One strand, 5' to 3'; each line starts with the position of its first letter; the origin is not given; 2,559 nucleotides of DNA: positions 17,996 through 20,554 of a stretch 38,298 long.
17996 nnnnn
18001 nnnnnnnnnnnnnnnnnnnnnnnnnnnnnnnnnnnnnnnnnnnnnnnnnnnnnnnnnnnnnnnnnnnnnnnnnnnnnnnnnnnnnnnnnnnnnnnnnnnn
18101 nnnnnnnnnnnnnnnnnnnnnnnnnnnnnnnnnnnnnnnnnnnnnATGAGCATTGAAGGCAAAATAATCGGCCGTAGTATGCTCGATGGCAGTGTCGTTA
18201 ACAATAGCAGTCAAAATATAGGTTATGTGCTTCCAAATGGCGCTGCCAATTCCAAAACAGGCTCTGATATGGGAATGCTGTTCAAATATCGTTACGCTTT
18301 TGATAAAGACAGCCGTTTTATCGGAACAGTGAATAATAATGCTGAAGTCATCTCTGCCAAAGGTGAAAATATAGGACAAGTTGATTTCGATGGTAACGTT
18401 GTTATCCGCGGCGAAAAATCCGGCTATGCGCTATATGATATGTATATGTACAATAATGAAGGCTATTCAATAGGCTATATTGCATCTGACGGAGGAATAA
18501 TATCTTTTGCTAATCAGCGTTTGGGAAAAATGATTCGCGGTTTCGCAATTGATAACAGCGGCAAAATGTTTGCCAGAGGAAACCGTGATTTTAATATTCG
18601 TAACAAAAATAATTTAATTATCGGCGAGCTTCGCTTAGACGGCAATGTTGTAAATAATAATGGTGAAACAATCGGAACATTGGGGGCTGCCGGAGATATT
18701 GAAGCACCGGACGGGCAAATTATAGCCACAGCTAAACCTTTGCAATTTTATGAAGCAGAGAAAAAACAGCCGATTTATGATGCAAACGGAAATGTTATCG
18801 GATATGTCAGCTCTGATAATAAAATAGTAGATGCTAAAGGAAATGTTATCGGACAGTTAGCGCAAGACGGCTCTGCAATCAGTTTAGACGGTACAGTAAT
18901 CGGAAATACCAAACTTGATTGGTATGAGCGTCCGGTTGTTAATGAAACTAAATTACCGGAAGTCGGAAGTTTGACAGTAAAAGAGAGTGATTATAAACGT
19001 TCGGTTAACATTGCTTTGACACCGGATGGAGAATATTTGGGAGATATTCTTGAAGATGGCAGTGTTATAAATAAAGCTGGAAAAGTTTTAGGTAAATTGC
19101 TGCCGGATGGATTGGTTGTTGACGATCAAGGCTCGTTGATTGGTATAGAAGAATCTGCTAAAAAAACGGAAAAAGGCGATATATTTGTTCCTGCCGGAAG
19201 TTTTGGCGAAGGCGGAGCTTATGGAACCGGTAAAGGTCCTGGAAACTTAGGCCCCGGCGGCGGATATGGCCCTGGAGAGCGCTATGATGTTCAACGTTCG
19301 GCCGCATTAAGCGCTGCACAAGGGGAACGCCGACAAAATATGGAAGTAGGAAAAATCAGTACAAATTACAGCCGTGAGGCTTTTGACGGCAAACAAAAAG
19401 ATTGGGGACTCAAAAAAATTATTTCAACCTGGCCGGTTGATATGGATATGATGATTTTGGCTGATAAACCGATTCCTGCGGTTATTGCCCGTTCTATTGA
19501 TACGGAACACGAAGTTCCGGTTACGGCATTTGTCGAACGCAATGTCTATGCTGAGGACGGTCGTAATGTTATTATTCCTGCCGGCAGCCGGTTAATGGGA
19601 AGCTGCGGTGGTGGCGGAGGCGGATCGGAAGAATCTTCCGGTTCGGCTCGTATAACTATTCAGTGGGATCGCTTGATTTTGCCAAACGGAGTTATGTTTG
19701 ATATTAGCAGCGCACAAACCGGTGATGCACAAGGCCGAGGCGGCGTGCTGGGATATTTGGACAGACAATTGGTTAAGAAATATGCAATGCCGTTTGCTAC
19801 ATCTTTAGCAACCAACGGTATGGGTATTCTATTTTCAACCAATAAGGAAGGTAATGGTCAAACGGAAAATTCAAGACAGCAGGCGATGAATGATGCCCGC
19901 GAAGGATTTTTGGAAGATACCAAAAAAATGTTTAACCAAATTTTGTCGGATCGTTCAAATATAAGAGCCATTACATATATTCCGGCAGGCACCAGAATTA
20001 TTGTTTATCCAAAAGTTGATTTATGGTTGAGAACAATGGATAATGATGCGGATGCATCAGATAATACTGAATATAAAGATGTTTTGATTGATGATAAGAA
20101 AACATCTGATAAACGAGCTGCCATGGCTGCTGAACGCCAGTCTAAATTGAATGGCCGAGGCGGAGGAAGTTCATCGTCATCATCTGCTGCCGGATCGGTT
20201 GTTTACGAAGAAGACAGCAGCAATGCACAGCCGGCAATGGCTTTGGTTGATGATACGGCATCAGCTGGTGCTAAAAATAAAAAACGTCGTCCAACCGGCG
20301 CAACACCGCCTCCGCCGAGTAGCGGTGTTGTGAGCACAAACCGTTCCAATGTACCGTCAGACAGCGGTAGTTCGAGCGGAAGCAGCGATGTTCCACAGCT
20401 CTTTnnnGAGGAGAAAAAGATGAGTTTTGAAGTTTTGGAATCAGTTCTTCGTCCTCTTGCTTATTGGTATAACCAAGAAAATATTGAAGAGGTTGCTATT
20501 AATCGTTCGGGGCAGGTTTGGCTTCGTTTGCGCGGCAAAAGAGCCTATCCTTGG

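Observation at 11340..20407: About 7 kb of one ~17-residue repeat spread across two adjacent T4SS genes, one of which is the VirB10 homologue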

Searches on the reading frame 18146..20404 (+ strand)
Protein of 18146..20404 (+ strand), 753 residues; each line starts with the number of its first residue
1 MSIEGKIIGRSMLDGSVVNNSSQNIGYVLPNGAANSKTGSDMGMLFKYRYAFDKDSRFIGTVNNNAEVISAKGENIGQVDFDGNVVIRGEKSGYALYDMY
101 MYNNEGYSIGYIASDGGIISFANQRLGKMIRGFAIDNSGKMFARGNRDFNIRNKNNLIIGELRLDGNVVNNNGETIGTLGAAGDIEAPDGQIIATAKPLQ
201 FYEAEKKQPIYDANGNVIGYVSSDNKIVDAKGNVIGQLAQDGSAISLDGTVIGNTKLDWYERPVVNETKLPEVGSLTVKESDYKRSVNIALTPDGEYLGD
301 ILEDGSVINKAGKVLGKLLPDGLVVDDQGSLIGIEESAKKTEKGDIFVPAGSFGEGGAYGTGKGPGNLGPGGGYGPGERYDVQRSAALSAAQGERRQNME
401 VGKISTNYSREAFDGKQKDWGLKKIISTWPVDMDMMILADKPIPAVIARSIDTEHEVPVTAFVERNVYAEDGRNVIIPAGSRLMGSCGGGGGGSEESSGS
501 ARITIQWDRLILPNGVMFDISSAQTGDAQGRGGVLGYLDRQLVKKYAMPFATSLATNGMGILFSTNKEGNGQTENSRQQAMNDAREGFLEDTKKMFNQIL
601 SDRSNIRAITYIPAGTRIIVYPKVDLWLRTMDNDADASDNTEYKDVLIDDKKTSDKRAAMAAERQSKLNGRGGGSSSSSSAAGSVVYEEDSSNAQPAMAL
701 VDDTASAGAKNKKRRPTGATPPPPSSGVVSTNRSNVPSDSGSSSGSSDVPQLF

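Call 81: search_dna_similar(query=window:18146-20404:+, collection=plasmids, mode=protein, max_rows=15, max_evalue=1e-8)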
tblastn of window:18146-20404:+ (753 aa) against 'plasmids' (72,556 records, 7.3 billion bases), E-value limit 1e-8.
Records with a match: 139; places in all: 139; records where one place covers at least 80% of the query: 0.
Best place of each record, by identity: <60% 139.
By first word of the organism name: Sinorhizobium 35; Campylobacter 33; Rhizobium 15; Agrobacterium 15; Helicobacter 7; Brucella 4; Ensifer 3; Candidatus 3; Allorhizobium 2; Aminobacter 2; and 18 more.
By predicted mobility (MOB-suite, as given by PLSDB): conjugative 83; non-mobilizable 49; mobilizable 7.
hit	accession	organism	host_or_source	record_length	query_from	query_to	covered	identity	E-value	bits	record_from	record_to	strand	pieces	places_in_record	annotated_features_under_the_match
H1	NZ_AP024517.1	Nitrosospira sp. NRS527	Oryza sativa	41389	410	644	31%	31.8%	7e-25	119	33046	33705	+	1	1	TrbI/VirB10 family protein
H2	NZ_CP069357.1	Microvirga sp. VF16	Vachellia farnesiana,Cell culture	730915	417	632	29%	34.1%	5e-26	122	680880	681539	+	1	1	TrbI/VirB10 family protein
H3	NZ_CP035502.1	Sphingosinicella sp. BN140058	Cell culture,soil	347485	395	631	31%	30.1%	2e-18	98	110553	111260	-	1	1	TrbI/VirB10 family protein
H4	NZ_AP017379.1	Desulfovibrio ferrophilus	-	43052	413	628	29%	32.9%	2e-23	114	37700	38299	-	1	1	TrbI/VirB10 family protein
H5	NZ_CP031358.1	Erythrobacter aureus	marine sediment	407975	427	629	27%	34.0%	1e-18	99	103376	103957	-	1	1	TrbI/VirB10 family protein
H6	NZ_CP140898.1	Sinorhizobium medicae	Medicago lupulina,whole organism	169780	433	635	27%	30.6%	5e-12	77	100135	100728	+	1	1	none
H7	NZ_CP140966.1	Sinorhizobium medicae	Medicago lupulina,whole organism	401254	433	635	27%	30.6%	5e-12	77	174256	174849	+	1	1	none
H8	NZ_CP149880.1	Sinorhizobium medicae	Medicago sativa,Cell Culture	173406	433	634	27%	30.7%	5e-13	81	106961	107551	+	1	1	none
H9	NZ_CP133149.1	Sinorhizobium chiapasense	Acaciella angustissima,cell culture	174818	433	634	27%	30.7%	1e-12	80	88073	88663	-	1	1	virB10: type IV secretion system protein VirB10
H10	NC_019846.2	Sinorhizobium meliloti GR4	-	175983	433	634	27%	30.7%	1e-12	80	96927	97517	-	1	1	virB10: type IV secretion system protein VirB10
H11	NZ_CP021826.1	Sinorhizobium meliloti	Medicago truncatula,Single Cell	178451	433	634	27%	30.7%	1e-12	80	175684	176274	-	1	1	virB10: type IV secretion system protein VirB10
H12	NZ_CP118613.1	Ensifer adhaerens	Pure isolate,Rhizosphere of Cyperus ...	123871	433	634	27%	30.7%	1e-12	80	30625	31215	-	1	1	virB10: type IV secretion system protein VirB10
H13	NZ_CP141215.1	Sinorhizobium meliloti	alfalfa,Isolate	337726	433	634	27%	30.7%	2e-12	79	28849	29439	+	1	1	virB10: type IV secretion system protein VirB10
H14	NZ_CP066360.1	Sinorhizobium meliloti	Medicago lupulina L.,nodules of ...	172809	433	634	27%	30.7%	2e-12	79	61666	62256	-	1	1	virB10: type IV secretion system protein VirB10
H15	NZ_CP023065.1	Sinorhizobium sp. CCBAU 05631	G.max,nodule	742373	433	634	27%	30.7%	2e-12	79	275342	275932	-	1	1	virB10: type IV secretion system protein VirB10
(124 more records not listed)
